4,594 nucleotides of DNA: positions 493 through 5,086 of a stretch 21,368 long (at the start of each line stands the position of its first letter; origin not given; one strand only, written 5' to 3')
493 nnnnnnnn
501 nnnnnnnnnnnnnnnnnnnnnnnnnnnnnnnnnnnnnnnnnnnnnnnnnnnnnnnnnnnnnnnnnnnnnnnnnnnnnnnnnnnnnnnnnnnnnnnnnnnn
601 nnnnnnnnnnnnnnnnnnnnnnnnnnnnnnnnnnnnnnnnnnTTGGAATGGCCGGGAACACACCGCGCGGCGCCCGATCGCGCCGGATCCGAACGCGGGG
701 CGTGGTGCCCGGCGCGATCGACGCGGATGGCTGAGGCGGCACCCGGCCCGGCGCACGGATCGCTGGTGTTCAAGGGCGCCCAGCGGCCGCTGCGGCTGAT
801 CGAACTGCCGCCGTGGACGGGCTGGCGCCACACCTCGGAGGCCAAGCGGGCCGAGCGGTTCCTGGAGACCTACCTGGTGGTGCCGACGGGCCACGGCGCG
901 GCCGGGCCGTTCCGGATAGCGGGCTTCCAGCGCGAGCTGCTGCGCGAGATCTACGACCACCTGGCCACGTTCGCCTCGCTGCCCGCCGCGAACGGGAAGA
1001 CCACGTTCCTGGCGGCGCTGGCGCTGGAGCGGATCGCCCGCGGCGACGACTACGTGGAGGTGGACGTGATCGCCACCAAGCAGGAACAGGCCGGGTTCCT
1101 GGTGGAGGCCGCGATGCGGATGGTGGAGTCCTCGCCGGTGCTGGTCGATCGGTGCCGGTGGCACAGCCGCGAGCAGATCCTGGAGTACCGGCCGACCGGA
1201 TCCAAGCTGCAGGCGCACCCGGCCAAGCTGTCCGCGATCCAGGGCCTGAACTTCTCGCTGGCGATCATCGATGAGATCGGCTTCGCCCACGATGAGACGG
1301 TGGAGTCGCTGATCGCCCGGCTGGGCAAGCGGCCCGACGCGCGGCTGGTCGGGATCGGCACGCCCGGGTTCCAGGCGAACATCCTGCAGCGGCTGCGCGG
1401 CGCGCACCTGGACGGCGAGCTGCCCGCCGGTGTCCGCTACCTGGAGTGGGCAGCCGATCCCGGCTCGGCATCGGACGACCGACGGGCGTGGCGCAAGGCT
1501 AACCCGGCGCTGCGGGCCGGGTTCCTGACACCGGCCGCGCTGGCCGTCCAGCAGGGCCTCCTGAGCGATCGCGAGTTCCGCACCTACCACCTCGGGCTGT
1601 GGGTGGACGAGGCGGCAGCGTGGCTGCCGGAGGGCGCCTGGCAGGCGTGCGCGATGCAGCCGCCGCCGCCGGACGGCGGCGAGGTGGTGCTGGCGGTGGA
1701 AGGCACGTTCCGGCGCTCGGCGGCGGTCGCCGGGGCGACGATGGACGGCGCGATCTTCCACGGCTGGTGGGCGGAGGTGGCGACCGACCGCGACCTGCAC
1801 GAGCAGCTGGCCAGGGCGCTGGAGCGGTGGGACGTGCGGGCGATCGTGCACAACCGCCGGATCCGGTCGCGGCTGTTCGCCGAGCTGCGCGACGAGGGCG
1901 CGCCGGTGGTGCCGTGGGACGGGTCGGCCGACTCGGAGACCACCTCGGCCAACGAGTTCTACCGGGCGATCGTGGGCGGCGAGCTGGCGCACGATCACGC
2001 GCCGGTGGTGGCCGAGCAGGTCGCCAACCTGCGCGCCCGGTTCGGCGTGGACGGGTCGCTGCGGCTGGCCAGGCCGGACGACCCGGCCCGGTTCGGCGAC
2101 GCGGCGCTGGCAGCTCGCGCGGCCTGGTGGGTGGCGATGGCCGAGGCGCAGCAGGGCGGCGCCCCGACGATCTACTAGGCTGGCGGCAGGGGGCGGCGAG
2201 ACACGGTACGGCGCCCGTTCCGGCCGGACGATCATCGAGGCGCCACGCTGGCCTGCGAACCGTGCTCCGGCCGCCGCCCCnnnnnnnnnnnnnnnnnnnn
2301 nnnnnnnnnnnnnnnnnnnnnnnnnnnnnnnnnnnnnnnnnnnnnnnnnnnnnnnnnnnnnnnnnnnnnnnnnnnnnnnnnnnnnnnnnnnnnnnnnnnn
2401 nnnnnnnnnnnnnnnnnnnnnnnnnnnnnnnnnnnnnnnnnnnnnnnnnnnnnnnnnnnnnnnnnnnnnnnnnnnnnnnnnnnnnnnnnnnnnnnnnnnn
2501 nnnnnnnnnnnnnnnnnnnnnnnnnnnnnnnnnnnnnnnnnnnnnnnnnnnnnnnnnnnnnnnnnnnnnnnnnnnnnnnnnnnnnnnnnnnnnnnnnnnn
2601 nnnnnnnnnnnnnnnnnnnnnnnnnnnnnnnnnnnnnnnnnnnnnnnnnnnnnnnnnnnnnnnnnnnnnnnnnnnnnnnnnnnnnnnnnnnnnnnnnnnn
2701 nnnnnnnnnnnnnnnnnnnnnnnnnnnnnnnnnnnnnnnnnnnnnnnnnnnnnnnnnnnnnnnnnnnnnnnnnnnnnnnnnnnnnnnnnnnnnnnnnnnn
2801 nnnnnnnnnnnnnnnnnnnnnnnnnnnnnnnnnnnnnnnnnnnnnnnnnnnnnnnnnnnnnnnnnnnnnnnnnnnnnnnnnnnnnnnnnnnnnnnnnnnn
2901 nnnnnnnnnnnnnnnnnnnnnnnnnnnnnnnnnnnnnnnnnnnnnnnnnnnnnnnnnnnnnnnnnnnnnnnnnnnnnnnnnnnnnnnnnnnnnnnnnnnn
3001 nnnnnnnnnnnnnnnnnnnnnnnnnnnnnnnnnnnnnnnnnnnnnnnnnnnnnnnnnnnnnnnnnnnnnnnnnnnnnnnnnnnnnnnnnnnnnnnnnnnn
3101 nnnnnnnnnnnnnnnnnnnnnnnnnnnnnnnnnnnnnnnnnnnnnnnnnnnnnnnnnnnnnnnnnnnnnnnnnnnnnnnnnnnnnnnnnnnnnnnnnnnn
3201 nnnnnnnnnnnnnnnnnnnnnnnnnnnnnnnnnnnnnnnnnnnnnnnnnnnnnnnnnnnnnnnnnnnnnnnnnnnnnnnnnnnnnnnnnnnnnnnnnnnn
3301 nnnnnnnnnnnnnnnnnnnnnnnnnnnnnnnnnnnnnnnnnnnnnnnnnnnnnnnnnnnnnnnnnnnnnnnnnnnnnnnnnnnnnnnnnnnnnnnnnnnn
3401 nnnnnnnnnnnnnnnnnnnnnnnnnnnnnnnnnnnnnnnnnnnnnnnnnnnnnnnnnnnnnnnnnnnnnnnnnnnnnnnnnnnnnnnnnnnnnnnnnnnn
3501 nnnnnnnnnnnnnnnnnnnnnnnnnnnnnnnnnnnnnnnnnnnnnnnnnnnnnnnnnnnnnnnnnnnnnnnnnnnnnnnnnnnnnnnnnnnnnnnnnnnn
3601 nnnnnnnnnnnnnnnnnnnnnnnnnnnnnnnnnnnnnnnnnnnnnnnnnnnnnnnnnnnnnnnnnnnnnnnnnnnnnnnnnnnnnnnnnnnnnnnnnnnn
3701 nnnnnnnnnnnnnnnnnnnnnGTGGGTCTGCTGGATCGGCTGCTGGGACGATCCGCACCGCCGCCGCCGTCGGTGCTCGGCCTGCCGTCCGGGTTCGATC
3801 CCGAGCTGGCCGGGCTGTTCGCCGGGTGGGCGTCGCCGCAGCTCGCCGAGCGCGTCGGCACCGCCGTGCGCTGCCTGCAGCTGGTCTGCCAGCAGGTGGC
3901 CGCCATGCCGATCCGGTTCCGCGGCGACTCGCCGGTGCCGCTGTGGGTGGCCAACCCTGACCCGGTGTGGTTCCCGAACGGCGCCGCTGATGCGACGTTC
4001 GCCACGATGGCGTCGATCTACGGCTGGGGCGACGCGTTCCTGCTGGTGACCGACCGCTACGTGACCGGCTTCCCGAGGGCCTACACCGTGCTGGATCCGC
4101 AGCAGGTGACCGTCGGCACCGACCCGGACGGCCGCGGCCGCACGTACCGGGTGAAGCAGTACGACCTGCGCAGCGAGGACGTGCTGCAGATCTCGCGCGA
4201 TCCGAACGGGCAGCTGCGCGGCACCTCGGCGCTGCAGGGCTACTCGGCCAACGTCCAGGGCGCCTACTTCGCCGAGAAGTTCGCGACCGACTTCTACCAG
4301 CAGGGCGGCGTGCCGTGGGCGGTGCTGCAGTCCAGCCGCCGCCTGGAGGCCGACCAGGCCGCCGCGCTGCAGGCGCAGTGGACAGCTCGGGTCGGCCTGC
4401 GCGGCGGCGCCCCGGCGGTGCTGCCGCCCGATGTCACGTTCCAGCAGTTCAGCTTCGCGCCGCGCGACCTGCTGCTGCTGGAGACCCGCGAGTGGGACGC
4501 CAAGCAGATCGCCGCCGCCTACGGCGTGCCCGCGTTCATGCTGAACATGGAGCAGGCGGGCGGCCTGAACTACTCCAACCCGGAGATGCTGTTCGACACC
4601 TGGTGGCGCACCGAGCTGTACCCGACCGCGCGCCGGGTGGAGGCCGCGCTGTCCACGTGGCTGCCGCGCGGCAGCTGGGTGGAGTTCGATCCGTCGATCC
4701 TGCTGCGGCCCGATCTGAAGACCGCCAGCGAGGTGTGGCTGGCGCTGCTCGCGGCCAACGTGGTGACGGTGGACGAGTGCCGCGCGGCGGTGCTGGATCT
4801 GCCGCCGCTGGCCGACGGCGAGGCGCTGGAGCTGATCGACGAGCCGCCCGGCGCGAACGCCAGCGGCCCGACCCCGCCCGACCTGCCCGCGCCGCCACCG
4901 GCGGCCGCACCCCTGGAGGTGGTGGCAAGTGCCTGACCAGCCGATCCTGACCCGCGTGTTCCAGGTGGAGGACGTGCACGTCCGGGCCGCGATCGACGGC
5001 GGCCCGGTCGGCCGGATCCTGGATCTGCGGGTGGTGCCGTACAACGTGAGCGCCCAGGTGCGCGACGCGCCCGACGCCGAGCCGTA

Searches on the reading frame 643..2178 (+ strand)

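Call 82: search_protein_families(library=pfam, proteins=[window:643-2178:+], max_evalue=0.01)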
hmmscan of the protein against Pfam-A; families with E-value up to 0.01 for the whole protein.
window:643-2178:+ (511 aa): 2 families
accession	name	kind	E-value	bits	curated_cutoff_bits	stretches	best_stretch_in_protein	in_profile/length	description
PF03354.21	TerL_ATPase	-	0.00061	20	23.7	1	109-224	24-144/178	Terminase large subunit, ATPase domain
PF03237.21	Terminase_6N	-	0.0031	17.6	22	0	115-327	6-207/215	Terminase large subunit, T4likevirus-type, N-terminal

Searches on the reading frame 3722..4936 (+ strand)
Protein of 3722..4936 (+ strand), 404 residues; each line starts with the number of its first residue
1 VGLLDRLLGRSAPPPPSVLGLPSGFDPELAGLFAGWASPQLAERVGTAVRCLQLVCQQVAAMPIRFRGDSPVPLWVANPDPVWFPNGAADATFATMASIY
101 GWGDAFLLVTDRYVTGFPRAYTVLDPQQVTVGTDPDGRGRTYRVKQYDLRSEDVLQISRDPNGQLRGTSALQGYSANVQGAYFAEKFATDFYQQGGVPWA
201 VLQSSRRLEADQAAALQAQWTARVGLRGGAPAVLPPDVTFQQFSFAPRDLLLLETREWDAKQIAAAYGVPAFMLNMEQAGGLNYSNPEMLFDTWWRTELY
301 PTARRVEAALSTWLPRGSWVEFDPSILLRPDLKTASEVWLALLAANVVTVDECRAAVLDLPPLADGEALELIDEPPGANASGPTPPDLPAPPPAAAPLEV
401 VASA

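Call 82: search_protein_families(library=pfam, proteins=[window:3722-4936:+], max_evalue=0.01)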
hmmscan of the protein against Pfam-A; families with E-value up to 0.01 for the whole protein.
window:3722-4936:+ (404 aa): 1 family
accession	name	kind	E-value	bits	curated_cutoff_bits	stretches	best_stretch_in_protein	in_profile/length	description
PF04860.17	Phage_portal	-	1.7e-46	159.3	39.1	1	49-356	4-319/321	Phage portal protein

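Call 99: search_dna_similar(query=window:3722-4936:+, collection=phages, mode=protein, max_rows=12, max_evalue=1e-10)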
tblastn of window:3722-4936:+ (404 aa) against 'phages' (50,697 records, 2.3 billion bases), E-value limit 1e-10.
Records with a match: 235; places in all: 235; records where one place covers at least 80% of the query: 91.
Best place of each record, by identity: <60% 235.
By first word of the organism name: Microbacterium 138; Mycobacterium 95; Ralstonia 1; Streptomyces 1.
By host as written in the record: Microbacterium foliorum NRRL B-24224 93; Mycobacterium smegmatis mc2 155 63; Microbacterium foliorum NRRL B-24224 SEA 35; Mycobacterium smegmatis mc#155 11; Mycobacterium smegmatis mc2155 7; - 3; Microbacterium paraoxydans NWU1 3; Mycobacterium smegamtis mc2 155 2; and 14 more.
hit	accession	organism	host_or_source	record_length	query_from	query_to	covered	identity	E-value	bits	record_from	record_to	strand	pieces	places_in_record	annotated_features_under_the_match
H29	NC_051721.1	Mycobacterium phage MooMoo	Mycobacterium smegmatis mc2 155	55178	37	342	76%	32.4%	1e-23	109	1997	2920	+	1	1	3: portal protein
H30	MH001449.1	Mycobacterium phage MooMoo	Mycobacterium smegmatis mc2 155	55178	37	342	76%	32.4%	1e-23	109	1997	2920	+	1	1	3: portal protein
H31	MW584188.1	Mycobacterium phage prophiGD91-2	Mycobacterium abscessus GD91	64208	41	354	78%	30.8%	3e-22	105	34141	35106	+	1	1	85: portal protein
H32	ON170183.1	Ralstonia phage YO105_4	Ralstonia solanacearum T391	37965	38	379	85%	26.9%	8e-13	76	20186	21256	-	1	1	record has no annotation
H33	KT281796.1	Mycobacterium phage Zakhe101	Mycobacterium smegmatis mc2 155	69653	30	355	81%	28.2%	5e-19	95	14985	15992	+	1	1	portal protein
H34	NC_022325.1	Mycobacterium phage Dylan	Mycobacterium smegamtis mc2 155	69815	30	355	81%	28.2%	5e-19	95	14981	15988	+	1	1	31: portal protein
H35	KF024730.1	Mycobacterium phage Dylan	Mycobacterium smegamtis mc2 155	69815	30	355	81%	28.2%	5e-19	95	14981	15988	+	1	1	31: portal protein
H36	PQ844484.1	Mycobacterium phage Vagabond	Mycobacterium smegmatis mc2 155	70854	30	355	81%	27.9%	2e-18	94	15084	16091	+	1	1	32: portal protein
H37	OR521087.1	Mycobacterium phage MadKillah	Mycobacterium smegmatis mc2155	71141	30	355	81%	27.9%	2e-18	94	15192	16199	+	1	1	33: portal protein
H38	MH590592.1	Mycobacterium phage Ryadel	Mycobacterium smegmatis mc2 155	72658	30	355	81%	27.9%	2e-18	94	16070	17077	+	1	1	35: portal protein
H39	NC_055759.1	Mycobacterium phage Ryadel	Mycobacterium smegmatis mc2 155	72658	30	355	81%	27.9%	2e-18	94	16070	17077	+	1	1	35: portal protein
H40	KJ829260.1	Mycobacterium phage YungJamal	Mycobacterium smegmatis mc2 155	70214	30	355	81%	27.9%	2e-18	94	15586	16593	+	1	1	35: portal protein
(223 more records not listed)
